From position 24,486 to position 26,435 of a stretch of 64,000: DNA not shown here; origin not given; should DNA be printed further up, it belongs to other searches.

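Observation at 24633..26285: A 550-aa fusion of an unknown polytopic membrane domain to a UbiA-family prenyltransferase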

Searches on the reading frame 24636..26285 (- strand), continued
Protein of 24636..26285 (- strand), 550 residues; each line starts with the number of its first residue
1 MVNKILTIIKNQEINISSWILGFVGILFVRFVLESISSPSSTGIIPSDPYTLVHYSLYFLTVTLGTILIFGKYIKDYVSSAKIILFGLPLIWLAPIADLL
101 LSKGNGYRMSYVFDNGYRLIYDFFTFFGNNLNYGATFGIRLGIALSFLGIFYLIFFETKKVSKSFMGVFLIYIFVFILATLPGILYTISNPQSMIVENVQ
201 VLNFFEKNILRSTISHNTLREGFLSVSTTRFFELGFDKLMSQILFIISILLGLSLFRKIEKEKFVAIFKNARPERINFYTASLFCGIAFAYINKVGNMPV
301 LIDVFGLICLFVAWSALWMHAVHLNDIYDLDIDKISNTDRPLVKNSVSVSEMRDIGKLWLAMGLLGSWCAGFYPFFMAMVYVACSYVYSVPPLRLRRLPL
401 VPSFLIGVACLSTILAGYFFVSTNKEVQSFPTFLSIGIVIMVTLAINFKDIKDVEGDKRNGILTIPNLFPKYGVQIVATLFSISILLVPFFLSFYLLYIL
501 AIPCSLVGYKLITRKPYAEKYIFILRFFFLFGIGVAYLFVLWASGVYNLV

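Call 81: find_homologous_proteins(query=A5, max_evalue=1e-10)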
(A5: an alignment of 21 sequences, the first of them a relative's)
Query A5 (21 sequences) (503 aa, profile of the alignment): 210 proteins with E <= 1e-10 among 8000 candidates; the best 120 are listed.
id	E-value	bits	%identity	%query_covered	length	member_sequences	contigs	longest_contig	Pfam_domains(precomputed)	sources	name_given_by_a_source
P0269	2.5e-197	675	54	99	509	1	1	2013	PF01040.24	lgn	-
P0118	2.8e-196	671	49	96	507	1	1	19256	PF01040.24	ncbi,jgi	-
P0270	6.2e-196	670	49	96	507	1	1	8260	PF01040.24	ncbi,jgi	-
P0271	3.4e-195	668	54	99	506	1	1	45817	PF01040.24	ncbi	-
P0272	4.3e-195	667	50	98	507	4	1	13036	PF01040.24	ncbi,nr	ncbi:MAG: UbiA family prenyltransferase [Nanoarchaeota archaeon]|nr:UbiA family prenyltransferase [N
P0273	4.1e-194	664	48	96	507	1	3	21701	PF01040.24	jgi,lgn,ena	-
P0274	1.8e-193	662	52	97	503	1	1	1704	PF01040.24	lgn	-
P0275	2.3e-192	658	49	98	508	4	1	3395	PF01040.24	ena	-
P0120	3.5e-192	658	100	100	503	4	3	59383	PF01040.24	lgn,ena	-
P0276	7.7e-192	657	47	97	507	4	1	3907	PF01040.24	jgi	-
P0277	3.7e-191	654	51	99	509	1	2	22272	PF01040.24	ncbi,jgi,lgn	-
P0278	8.9e-191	653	48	97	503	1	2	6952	PF01040.24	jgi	-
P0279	3.0e-189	648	56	99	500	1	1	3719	PF01040.24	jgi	-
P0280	5.3e-189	647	56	99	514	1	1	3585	PF01040.24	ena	-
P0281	1.6e-188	646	49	98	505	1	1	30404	PF01040.24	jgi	-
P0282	4.8e-188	644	54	98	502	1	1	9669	PF01040.24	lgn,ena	-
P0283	7.4e-188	644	57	98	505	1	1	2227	PF01040.24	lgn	-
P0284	1.8e-187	642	54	99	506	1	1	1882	PF01040.24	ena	-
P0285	2.1e-184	632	51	98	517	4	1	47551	PF01040.24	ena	-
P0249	3.7e-184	631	44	96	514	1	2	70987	PF01040.24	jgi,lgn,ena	-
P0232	4.5e-184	631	43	93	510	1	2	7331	PF01040.24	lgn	-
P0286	2.8e-183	629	48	95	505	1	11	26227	PF01040.24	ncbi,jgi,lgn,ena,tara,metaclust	jgi:4-hydroxybenzoate polyprenyltransferase|tara:strand:- start:510 stop:2027 length:1518 start_codo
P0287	1.4e-182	626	48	99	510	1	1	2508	PF01040.24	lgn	-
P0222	1.6e-182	626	45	96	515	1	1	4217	PF01040.24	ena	-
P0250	3.1e-182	625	44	99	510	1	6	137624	PF01040.24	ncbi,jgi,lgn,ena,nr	ncbi:MAG TPA: UbiA family prenyltransferase [Candidatus Omnitrophota bacterium]|nr:UbiA family preny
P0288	3.2e-182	625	48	98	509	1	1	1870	PF01040.24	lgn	-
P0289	7.1e-182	624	50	99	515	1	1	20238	PF01040.24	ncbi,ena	-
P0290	8.1e-182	624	47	99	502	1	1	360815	PF01040.24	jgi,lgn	jgi:4-hydroxybenzoate polyprenyltransferase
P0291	8.6e-182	624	49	97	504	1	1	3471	PF01040.24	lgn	-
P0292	1.3e-181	623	67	99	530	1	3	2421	PF01040.24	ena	-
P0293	1.6e-181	623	47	99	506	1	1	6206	PF01040.24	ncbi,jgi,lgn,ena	-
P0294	2.9e-181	622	48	100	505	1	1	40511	PF01040.24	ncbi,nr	ncbi:UbiA family prenyltransferase [Candidatus Woesearchaeota archaeon]|nr:UbiA family prenyltransfe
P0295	1.4e-180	620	44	98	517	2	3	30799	PF01040.24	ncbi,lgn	-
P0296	3.5e-180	618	47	97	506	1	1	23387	PF01040.24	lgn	-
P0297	5.0e-180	618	61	99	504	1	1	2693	PF01040.24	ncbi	-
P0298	7.7e-180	617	47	96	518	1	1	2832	PF01040.24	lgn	-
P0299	5.2e-179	614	46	94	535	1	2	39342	PF01040.24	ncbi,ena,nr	ncbi:MAG: UbiA family prenyltransferase [Candidatus Aminicenantes bacterium]|nr:UbiA family prenyltr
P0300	1.5e-178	613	48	99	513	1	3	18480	PF01040.24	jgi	jgi:4-hydroxybenzoate polyprenyltransferase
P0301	4.6e-178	611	47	97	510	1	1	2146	PF01040.24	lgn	-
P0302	6.5e-177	608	48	99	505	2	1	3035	PF01040.24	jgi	jgi:4-hydroxybenzoate polyprenyltransferase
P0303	1.1e-176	607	48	99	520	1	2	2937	PF01040.24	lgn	-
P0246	1.2e-176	607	41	98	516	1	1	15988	PF01040.24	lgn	-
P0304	1.4e-176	606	48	99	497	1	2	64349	PF01040.24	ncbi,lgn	-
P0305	1.8e-176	606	44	99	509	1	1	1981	PF01040.24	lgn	-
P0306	4.0e-176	605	53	98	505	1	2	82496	PF01040.24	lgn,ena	-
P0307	4.2e-176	605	49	99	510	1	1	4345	PF01040.24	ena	-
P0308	9.4e-175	600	52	96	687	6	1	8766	PF01040.24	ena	-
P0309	1.0e-174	600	50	99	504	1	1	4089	PF01040.24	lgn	-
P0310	3.8e-174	598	53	99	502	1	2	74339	PF01040.24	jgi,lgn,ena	-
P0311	5.4e-174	598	51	96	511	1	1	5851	PF01040.24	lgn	-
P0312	6.0e-174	598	45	97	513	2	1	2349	PF01040.24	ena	-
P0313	1.5e-173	596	45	98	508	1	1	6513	PF01040.24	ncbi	-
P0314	1.8e-173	596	42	98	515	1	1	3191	PF01040.24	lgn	-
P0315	1.3e-172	593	43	98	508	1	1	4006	PF01040.24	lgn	-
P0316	1.5e-172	593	54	97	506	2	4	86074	PF01040.24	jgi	-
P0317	1.6e-172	593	47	99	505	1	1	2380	PF01040.24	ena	-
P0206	4.9e-172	591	60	99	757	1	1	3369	PF13431.13,PF23914.2,PF25060.1,PF13414.13,PF01040.24,PF13176.13,PF13428.13,PF13374.13,PF07721.21,PF14559.13,PF24575.2,PF13371.13,PF00515.35,PF12895.14,PF13424.13,PF21033.5,PF13432.13,PF13429.13,PF13181.13,PF07719.24,PF13174.13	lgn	-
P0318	2.2e-171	589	49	99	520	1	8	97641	PF01040.24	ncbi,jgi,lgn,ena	jgi:4-hydroxybenzoate polyprenyltransferase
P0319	3.5e-171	589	46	97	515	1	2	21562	PF01040.24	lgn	-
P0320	4.4e-171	588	45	97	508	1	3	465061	PF01040.24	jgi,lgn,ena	-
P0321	6.8e-171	588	49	98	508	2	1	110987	PF01040.24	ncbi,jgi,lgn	-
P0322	8.7e-170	584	47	96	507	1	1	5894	PF01040.24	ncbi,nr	ncbi:UbiA family prenyltransferase [bacterium]|nr:UbiA family prenyltransferase [bacterium]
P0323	1.2e-169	584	45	98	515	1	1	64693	PF01040.24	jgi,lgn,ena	-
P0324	7.4e-169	581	50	97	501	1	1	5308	PF01040.24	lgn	-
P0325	1.7e-168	580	45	96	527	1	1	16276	PF01040.24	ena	-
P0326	2.1e-168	579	43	99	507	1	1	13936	PF01040.24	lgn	-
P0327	4.2e-167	575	48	99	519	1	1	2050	PF01040.24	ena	-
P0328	5.1e-167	575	46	99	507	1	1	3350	PF01040.24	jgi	-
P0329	7.9e-167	574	46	98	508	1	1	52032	PF01040.24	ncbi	ncbi:MAG: UbiA family prenyltransferase [Nanobdellota archaeon]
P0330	1.3e-166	574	44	94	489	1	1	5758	PF01040.24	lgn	-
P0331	1.6e-166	573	47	99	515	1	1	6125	PF01040.24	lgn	-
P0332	1.8e-166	573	43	98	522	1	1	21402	PF01040.24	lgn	-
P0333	1.9e-166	573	43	97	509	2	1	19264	PF01040.24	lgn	-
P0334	5.3e-166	572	42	99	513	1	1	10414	PF01040.24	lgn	-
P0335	9.6e-166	571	45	99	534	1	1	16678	PF01040.24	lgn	-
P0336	1.6e-165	570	48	97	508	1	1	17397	PF01040.24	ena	-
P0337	2.2e-165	569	51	94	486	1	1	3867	PF01040.24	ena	-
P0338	4.0e-165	569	48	97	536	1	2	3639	PF01040.24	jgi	-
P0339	1.3e-164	567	40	99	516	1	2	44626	PF01040.24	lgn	-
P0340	1.5e-164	567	43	97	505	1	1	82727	PF01040.24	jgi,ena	jgi:4-hydroxybenzoate polyprenyltransferase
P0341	1.6e-164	567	43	98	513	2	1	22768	PF01040.24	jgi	-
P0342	3.0e-164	566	47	96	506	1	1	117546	PF01040.24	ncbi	-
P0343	4.5e-164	565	47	98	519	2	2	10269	PF01040.24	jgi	-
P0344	6.2e-164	565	44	96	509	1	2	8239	PF01040.24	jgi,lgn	-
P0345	2.5e-163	563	41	97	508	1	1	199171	PF01040.24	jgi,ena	jgi:4-hydroxybenzoate polyprenyltransferase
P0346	2.8e-163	563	43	95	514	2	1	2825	PF01040.24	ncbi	-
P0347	3.2e-163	562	47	98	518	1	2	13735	PF01040.24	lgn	-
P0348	3.8e-163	562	43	98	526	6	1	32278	PF01040.24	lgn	-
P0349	7.3e-163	561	46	97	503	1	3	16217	PF01040.24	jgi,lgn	-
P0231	1.8e-161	557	45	99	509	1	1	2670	PF01040.24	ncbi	-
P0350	6.8e-160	551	45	99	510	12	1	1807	PF01040.24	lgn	-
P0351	7.9e-160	551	44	99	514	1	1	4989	PF01040.24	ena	-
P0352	1.0e-159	551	42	94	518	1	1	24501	PF01040.24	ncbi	ncbi:UbiA family prenyltransferase [Chloroflexota bacterium]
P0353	3.7e-159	549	40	97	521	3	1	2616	PF01040.24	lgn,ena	-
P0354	8.6e-159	548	46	98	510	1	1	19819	PF01040.24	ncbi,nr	ncbi:MAG: UbiA family prenyltransferase [Candidatus Omnitrophica bacterium]|nr:UbiA family prenyltra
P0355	2.2e-158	546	43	94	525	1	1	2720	PF01040.24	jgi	jgi:4-hydroxybenzoate polyprenyltransferase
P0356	2.7e-158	546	46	99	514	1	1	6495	PF01040.24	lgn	-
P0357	5.9e-158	545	44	99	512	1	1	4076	PF01040.24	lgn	-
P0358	6.0e-158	545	47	97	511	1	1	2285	PF01040.24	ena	-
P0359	1.0e-157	544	39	99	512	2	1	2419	PF01040.24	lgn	-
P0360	1.7e-157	543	45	94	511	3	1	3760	PF01040.24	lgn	-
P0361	2.6e-157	543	49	97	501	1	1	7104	PF01040.24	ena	-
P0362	2.4e-156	540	51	94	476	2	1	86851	PF01040.24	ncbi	-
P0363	3.8e-156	539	45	99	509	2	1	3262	PF01040.24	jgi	jgi:4-hydroxybenzoate polyprenyltransferase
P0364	4.2e-156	539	44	95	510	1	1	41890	PF01040.24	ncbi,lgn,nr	ncbi:MAG: UbiA family prenyltransferase [Patescibacteria group bacterium]|nr:UbiA family prenyltrans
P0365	5.3e-156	539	40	97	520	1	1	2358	PF01040.24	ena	-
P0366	8.7e-156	538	47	97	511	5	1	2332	PF01040.24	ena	-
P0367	1.4e-155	537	42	98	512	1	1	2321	PF01040.24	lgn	-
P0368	1.6e-155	537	43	97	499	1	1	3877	PF01040.24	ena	-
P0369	5.8e-155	535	46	95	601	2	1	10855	PF01040.24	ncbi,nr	ncbi:UbiA family prenyltransferase [bacterium]|nr:UbiA family prenyltransferase [bacterium]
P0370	1.3e-154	534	44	99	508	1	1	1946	PF01040.24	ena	-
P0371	1.4e-154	534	40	98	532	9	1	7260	PF01040.24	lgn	-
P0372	2.7e-154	533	46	94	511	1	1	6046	PF01040.24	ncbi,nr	ncbi:MAG: UbiA family prenyltransferase [Candidatus Omnitrophica bacterium]|nr:UbiA family prenyltra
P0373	7.3e-154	531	41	96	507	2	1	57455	PF01040.24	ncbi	-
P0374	4.9e-153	529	46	97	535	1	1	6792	PF01040.24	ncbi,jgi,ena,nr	ncbi:MAG: hypothetical protein DRN12_05780 [Thermoplasmata archaeon]|nr:MAG: hypothetical protein DR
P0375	1.7e-152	527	44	98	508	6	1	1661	PF01040.24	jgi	-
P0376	4.5e-152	526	40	95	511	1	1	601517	PF01040.24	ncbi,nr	ncbi:MAG: UbiA family prenyltransferase [Candidatus Buchananbacteria bacterium]|nr:UbiA family preny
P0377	2.1e-151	523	39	98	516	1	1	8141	PF01040.24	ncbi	-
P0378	2.4e-151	523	40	99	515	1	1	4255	PF01040.24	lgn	-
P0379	5.8e-151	522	40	99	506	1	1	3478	PF01040.24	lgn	-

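Call 82: find_encoding_contigs(protein=P0299, flank=8000, max_places=1)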
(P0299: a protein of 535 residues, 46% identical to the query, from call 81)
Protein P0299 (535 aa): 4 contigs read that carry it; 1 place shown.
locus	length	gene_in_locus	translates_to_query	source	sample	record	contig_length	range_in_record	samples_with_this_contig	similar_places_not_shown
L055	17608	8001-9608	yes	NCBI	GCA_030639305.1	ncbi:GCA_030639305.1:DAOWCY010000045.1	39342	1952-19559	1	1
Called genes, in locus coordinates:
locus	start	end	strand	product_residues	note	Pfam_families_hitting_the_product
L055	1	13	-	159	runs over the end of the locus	PF11848:DUF3368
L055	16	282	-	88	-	PF03683:UPF0175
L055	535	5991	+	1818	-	PF00005:ABC_tran (faint), PF01443:Viral_helicase1 (faint), PF02463:SMC_N (faint), PF03193:RsgA_GTPase (faint), PF13173:AAA_14 (faint), PF13191:AAA_16 (faint), PF13304:AAA_21 (faint), PF17755:UvrA_DNA-bind, +8 more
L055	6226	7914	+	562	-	PF01401:Peptidase_M2, PF02074:Peptidase_M32 (faint), PF01432:Peptidase_M3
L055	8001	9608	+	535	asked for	PF01040:UbiA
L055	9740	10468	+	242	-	-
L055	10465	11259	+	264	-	-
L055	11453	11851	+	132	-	-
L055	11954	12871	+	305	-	-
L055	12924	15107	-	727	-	PF17804:TSP_NTD, PF00595:PDZ, PF03572:Peptidase_S41, PF11818:DUF3340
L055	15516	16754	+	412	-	PF01637:ATPase_2 (faint), PF13173:AAA_14, PF13635:DUF4143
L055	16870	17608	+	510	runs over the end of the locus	PF14516:AAA_35 (weak), PF13401:AAA_22, PF28130:DUF8371 (weak)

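Call 83: find_encoding_contigs(protein=P0352, flank=8000, max_places=1)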
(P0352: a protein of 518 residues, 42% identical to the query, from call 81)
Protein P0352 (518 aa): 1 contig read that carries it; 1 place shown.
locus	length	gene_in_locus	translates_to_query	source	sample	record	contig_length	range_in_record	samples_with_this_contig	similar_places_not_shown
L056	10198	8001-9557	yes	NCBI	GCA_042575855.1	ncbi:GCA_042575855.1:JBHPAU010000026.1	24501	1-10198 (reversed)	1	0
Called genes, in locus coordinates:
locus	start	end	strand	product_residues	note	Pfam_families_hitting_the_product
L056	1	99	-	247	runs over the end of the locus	-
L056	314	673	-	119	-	-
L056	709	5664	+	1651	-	PF19077:Big_13 (faint), PF02368:Big_2, PF09136:Glucodextran_B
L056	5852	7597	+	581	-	-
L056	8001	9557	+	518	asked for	PF01040:UbiA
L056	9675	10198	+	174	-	?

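Call 90: find_homologous_proteins(query=A6, max_evalue=0.001)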
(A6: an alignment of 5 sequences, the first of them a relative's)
Query A6 (5 sequences) (264 aa, profile of the alignment): 27 proteins with E <= 0.001 among 8000 candidates.
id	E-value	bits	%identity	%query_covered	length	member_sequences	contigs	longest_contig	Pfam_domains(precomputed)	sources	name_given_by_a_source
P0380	2.6e-103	363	58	94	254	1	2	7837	-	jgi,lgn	jgi:hypothetical protein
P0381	1.4e-98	348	62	93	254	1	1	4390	-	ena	-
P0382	1.9e-92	328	65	93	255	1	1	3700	-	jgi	jgi:hypothetical protein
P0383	1.1e-90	322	59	94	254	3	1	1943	-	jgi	-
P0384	1.3e-90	322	56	95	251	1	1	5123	-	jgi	-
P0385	1.9e-90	321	57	94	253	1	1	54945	-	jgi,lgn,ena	-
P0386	7.6e-90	319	55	93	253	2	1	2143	-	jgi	jgi:hypothetical protein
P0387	4.3e-89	317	57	93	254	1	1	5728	-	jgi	-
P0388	2.4e-88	314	67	95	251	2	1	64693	-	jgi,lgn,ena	-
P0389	1.0e-87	312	68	92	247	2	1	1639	-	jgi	jgi:hypothetical protein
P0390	2.9e-87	311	65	98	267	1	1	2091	-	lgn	-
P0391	9.6e-87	309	61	96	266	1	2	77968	-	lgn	-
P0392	2.7e-83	298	63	80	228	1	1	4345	-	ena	-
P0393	3.9e-82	294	62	76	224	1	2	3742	-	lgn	-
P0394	4.0e-82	294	60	81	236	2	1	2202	-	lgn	-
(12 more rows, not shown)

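Call 91: find_encoding_contigs(protein=P0388, flank=9000, max_places=1)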
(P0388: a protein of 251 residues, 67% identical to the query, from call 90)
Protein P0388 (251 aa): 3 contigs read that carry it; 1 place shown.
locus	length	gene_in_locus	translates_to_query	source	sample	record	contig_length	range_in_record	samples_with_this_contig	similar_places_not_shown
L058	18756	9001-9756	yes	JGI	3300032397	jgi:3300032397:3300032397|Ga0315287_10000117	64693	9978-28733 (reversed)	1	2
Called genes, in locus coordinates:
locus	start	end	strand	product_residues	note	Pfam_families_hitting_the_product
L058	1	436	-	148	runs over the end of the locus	PF22398:DUF6978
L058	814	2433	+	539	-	-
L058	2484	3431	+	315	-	PF00781:DAGK_cat, PF19279:YegS_C (weak)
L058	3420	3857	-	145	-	PF00717:Peptidase_S24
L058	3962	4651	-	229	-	-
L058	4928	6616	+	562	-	PF01401:Peptidase_M2 (weak), PF01432:Peptidase_M3, PF01401:Peptidase_M2, PF02074:Peptidase_M32 (weak)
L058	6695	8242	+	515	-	PF01040:UbiA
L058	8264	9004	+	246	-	-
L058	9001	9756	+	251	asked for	-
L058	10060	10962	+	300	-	PF20275:CTD10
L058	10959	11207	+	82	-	PF20293:MC6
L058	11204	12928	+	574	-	PF20275:CTD10, PF10088:DUF2326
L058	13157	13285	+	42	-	-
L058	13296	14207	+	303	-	-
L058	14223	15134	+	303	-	PF10342:Kre9_KNH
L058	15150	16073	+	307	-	PF10342:Kre9_KNH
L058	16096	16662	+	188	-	-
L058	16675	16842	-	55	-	-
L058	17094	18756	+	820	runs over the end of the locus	PF01433:Peptidase_M1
